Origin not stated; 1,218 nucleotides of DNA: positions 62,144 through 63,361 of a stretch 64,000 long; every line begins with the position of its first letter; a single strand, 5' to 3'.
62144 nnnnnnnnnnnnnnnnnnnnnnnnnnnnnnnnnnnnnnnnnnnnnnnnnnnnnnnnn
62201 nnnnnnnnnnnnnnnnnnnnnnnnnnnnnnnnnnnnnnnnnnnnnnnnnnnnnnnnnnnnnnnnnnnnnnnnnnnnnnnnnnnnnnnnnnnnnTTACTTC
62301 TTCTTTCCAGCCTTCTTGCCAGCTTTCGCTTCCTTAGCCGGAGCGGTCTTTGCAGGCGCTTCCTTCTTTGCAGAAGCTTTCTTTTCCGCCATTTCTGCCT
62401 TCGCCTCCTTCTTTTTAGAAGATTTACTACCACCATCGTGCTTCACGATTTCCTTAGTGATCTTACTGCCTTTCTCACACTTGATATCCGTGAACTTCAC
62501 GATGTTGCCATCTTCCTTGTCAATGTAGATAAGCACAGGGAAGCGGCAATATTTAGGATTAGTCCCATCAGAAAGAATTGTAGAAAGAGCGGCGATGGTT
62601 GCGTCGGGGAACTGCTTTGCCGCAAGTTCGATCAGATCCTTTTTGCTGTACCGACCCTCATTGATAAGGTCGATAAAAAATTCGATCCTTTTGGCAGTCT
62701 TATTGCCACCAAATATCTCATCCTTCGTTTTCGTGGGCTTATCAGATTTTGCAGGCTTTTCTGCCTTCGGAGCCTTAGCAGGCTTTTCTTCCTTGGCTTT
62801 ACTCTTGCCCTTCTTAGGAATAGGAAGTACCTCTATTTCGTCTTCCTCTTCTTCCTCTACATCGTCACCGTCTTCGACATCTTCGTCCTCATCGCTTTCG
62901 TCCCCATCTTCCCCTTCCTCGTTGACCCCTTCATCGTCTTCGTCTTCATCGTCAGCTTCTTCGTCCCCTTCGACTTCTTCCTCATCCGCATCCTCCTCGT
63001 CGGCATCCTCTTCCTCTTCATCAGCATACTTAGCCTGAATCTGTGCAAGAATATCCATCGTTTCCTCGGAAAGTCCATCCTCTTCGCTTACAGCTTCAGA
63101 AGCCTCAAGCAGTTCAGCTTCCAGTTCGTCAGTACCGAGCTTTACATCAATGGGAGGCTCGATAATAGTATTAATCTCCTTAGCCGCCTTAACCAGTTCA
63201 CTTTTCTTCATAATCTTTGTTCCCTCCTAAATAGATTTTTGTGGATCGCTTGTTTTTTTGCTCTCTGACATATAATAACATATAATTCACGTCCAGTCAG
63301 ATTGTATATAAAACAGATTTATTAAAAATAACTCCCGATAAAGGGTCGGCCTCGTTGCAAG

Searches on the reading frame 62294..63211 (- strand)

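Call 77: search_protein_families(library=pfam, proteins=[window:62294-63211:-], max_evalue=0.01)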
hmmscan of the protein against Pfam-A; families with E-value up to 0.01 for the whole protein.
window:62294-63211:- (305 aa): 1 family
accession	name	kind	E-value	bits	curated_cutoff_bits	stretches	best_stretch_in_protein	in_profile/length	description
PF04147.17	Nop14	-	0.00035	19.4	34.9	1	26-191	308-456/862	Nop14-like family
